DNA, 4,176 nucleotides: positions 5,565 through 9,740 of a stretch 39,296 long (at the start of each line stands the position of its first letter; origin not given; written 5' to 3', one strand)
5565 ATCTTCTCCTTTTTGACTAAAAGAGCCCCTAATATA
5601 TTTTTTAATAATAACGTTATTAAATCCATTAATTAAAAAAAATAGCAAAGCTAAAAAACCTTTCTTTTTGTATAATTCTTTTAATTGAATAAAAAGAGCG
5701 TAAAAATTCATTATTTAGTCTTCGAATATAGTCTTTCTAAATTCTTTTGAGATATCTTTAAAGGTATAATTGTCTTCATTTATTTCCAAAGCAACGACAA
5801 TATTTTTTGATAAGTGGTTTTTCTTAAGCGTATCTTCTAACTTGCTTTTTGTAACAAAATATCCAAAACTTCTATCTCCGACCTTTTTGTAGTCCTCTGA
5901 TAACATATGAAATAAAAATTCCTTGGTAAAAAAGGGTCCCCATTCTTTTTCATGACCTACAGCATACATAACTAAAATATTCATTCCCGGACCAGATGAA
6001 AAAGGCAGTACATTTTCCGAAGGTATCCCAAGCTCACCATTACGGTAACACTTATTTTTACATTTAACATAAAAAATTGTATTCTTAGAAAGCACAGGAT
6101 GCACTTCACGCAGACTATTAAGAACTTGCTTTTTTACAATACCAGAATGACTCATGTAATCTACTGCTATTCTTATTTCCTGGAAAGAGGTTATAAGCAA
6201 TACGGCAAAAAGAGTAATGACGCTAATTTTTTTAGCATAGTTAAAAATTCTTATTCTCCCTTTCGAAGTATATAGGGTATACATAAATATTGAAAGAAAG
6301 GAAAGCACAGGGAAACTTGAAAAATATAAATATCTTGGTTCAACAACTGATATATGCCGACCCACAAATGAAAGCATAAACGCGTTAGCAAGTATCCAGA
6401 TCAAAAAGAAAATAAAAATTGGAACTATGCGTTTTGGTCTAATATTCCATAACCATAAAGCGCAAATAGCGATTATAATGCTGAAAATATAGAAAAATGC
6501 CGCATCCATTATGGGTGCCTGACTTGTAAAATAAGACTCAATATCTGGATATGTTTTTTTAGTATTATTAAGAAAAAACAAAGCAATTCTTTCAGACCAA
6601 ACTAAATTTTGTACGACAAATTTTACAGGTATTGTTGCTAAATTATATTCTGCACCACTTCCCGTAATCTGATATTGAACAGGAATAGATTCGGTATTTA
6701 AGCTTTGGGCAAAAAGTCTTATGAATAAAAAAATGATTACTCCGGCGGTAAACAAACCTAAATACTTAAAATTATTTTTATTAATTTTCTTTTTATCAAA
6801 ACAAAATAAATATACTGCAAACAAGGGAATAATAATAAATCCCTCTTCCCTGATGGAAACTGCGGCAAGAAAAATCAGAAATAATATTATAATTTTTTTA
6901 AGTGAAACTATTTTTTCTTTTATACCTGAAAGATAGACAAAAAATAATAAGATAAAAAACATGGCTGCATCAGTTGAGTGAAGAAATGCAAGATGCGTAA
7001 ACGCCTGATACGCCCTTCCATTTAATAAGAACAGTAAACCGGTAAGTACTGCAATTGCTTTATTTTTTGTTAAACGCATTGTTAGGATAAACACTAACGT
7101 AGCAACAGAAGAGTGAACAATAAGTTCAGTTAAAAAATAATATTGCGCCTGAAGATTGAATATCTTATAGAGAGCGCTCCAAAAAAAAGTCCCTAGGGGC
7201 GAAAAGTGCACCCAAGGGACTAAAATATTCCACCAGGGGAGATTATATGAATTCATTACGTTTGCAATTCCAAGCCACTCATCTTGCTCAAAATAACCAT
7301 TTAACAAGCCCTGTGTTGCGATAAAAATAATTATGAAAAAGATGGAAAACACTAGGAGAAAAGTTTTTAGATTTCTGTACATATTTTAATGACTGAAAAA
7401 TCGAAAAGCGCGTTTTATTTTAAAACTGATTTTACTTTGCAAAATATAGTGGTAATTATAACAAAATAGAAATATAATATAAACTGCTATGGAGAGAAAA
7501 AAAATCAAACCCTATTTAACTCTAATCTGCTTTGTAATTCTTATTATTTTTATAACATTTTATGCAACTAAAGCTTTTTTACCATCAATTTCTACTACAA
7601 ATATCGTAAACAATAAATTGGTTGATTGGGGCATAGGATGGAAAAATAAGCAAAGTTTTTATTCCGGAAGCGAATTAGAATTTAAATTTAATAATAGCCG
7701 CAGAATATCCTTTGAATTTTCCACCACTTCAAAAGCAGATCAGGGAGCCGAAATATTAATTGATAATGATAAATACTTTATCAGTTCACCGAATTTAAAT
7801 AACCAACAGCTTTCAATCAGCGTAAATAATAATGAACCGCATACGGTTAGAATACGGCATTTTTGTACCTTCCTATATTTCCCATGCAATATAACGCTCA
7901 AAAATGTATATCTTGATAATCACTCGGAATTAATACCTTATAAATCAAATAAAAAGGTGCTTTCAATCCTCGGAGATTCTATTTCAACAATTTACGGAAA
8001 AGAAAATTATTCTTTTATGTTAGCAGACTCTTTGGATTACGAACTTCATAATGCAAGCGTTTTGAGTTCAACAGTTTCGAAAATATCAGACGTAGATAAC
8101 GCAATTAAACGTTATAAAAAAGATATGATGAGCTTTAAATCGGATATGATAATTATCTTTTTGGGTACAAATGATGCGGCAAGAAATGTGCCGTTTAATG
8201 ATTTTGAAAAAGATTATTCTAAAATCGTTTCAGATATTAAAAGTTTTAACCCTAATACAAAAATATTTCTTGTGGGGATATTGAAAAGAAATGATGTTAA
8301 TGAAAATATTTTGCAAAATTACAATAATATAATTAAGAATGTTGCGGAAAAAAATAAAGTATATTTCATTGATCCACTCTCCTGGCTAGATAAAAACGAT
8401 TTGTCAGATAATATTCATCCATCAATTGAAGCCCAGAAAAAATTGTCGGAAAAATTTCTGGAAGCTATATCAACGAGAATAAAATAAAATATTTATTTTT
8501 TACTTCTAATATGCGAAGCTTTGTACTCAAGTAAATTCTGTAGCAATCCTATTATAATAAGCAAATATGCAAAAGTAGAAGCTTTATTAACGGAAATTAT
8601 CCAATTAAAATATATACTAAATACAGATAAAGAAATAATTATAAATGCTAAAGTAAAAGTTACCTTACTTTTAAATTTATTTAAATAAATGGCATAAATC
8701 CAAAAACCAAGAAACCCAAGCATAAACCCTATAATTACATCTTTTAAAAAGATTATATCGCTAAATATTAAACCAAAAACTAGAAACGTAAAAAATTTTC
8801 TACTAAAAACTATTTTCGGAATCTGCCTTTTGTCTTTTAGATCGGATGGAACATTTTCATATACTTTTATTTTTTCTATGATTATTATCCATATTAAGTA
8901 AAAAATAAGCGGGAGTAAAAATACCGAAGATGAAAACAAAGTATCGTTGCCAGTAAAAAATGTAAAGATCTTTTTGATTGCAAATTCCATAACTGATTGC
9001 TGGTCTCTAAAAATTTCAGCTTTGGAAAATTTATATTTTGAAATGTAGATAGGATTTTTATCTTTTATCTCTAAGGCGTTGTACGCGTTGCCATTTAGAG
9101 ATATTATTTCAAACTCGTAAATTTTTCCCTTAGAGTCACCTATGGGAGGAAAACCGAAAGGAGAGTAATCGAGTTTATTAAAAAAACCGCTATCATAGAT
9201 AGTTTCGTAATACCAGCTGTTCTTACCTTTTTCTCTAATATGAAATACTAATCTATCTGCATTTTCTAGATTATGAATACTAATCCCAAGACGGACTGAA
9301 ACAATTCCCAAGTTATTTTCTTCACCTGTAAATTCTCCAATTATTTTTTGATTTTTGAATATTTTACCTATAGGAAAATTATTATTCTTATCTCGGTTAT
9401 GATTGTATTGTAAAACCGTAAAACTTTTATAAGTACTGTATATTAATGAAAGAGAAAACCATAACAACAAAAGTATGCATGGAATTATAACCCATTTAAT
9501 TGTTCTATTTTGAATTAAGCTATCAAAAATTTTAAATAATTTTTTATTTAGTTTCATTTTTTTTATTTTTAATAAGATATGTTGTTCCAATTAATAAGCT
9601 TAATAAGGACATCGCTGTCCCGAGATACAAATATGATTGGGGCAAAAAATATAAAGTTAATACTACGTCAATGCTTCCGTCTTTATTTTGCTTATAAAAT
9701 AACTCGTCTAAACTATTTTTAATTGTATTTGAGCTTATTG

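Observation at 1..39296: A 39-kb super-locus dominated by GT-C-type membrane glycosyltransferase candidates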

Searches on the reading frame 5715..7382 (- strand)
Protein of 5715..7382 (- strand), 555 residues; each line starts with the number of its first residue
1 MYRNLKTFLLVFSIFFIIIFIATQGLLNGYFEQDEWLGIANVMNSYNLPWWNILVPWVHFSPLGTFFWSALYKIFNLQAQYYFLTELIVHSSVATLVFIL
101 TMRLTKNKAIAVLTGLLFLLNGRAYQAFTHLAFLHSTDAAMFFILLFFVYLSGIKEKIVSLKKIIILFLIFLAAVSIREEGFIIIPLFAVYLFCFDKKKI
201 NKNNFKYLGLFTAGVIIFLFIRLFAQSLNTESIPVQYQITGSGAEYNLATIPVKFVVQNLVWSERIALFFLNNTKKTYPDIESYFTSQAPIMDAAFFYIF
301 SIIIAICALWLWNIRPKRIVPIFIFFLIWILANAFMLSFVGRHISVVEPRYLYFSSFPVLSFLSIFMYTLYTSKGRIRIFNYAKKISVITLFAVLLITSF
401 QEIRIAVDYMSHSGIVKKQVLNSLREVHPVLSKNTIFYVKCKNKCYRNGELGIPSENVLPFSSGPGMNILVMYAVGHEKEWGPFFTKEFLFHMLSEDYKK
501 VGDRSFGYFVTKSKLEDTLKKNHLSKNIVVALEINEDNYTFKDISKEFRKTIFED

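Call 4: search_protein_families(library=pfam, max_evalue=0.01, proteins=[window:5715-7382:-])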
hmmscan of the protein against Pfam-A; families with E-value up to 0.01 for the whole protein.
window:5715-7382:- (555 aa): 1 family
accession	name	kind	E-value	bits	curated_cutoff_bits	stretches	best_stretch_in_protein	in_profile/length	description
PF21246.3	Usp38-like_N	-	0.0011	18.5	27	1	463-508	11-56/337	Ubiquitin carboxyl-terminal hydrolase 38-like, N-terminal domain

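Call 11: search_protein_families(library=ncbifam, max_evalue=0.1, proteins=[window:5715-7382:-])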
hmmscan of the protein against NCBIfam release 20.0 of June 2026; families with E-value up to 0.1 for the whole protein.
window:5715-7382:- (555 aa): 0 families

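Call 12: search_protein_families(library=pfam, max_evalue=10, proteins=[window:5715-7382:-])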
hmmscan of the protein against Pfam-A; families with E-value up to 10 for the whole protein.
window:5715-7382:- (555 aa): 3 families
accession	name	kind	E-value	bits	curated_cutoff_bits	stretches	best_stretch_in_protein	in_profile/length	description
PF21246.3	Usp38-like_N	-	0.0011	18.5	27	1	463-508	11-56/337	Ubiquitin carboxyl-terminal hydrolase 38-like, N-terminal domain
PF13800.11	Sigma_reg_N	-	0.26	12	26.3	1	5-46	13-53/91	Sigma factor regulator N-terminal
PF15681.10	LAX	-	0.5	9.6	27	1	294-323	15-44/350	Lymphocyte activation family X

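Call 38: find_homologous_proteins(query=window:5715-7382:-, max_evalue=0.001)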
Query window:5715-7382:- (555 aa): 52 proteins with E <= 0.001 among 8000 candidates.
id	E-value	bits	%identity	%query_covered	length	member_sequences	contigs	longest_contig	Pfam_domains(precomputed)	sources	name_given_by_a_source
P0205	0.0e+0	1173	100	95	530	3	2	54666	-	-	-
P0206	3.4e-298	1008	82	100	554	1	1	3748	-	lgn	-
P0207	7.9e-296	1000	81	100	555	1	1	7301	-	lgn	-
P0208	6.0e-253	859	69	99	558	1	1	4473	-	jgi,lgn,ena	-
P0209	2.4e-250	850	70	99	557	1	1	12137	-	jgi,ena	-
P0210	9.6e-242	822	67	95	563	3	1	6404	-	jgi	-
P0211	1.2e-239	815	66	100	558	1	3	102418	-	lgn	-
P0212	1.9e-238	811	65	100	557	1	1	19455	-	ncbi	-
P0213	3.8e-237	807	66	100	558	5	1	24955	-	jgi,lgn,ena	-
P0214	5.3e-237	806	65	100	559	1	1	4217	-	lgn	-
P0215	6.6e-237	806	66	96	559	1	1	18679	-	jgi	jgi:hypothetical protein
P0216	4.2e-235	800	65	100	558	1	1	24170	-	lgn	-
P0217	6.3e-235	799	66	99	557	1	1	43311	-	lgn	-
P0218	2.1e-233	794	65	100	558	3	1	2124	-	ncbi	-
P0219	4.4e-232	790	64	99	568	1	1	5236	-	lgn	-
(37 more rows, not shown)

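Call 42: search_solved_structures(query=A3, max_evalue=10)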
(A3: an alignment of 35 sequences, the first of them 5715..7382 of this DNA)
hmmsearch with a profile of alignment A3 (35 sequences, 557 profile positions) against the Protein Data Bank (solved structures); distinct sequences matched with E-value up to 10: 4.
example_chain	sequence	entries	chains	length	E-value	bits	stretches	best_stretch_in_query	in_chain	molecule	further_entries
4rxx_A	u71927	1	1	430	0.044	15.7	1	462-504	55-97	Ubiquitin carboxyl-terminal hydrolase 38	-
6dq3_A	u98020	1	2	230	0.39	12.5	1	494-549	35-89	Polysaccharide deacetylase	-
8yab_E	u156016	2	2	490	1.8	10.3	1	94-140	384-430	AP-5 complex subunit mu-1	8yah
9mgw_2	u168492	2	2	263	2.7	9.7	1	490-527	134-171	LHCA2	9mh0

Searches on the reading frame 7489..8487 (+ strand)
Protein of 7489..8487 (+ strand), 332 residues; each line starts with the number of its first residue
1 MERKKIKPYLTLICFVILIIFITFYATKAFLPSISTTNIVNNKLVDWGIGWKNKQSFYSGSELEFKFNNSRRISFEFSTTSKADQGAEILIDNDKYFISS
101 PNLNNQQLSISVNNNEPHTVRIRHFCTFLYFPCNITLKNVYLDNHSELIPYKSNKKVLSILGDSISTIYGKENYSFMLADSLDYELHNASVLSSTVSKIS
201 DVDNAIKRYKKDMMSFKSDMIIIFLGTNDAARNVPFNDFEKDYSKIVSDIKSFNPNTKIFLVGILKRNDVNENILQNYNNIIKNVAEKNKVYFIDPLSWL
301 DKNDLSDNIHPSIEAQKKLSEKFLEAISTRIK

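Call 8: search_protein_families(library=pfam, max_evalue=0.01, proteins=[window:7489-8487:+])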
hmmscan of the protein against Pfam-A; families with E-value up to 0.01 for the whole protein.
window:7489-8487:+ (332 aa): 5 families
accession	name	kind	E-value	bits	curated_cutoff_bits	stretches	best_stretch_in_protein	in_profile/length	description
PF13472.12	Lipase_GDSL_2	-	2e-19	71.2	32.9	1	161-315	2-175/178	GDSL-like Lipase/Acylhydrolase family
PF00657.28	Lipase_GDSL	-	1e-12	49.1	23.6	1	160-322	3-207/208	GDSL-like Lipase/Acylhydrolase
PF04311.20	DUF459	-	8e-05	22.5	27.2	1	160-301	4-154/197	Protein of unknown function (DUF459)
PF16255.11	Lipase_GDSL_lke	-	0.0015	18.3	29.2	1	218-322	93-198/203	GDSL-like Lipase/Acylhydrolase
PF03629.24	SASA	-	0.0019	18.3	24.8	1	203-327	106-224/226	Carbohydrate esterase, sialic acid-specific acetylesterase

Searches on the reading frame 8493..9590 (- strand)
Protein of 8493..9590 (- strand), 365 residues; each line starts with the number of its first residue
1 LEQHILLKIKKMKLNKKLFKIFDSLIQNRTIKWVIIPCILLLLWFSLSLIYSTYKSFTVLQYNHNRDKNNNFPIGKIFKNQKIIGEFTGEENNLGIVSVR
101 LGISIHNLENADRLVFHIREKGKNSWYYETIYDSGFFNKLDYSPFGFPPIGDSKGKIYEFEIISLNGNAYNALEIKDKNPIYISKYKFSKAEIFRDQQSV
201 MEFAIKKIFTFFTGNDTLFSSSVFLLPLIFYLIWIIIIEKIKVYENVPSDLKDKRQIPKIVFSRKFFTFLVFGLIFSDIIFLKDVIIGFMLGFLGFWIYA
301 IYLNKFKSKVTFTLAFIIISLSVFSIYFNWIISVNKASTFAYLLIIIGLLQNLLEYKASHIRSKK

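Call 4: search_protein_families(library=pfam, max_evalue=0.01, proteins=[window:8493-9590:-])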
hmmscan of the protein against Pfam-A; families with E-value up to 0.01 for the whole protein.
window:8493-9590:- (365 aa): 0 families

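Call 11: search_protein_families(library=ncbifam, max_evalue=0.1, proteins=[window:8493-9590:-])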
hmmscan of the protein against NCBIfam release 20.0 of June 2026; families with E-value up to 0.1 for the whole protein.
window:8493-9590:- (365 aa): 0 families

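Call 12: search_protein_families(library=pfam, max_evalue=10, proteins=[window:8493-9590:-])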
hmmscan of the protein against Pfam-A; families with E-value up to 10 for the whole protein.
window:8493-9590:- (365 aa): 2 families
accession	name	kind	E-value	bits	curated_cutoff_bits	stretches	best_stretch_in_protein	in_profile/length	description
PF10705.14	Ycf15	-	0.014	16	25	1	172-213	24-64/86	Chloroplast protein precursor Ycf15 putative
PF03092.22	BT1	-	0.24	10.5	22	1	213-325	206-301/432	BT1 family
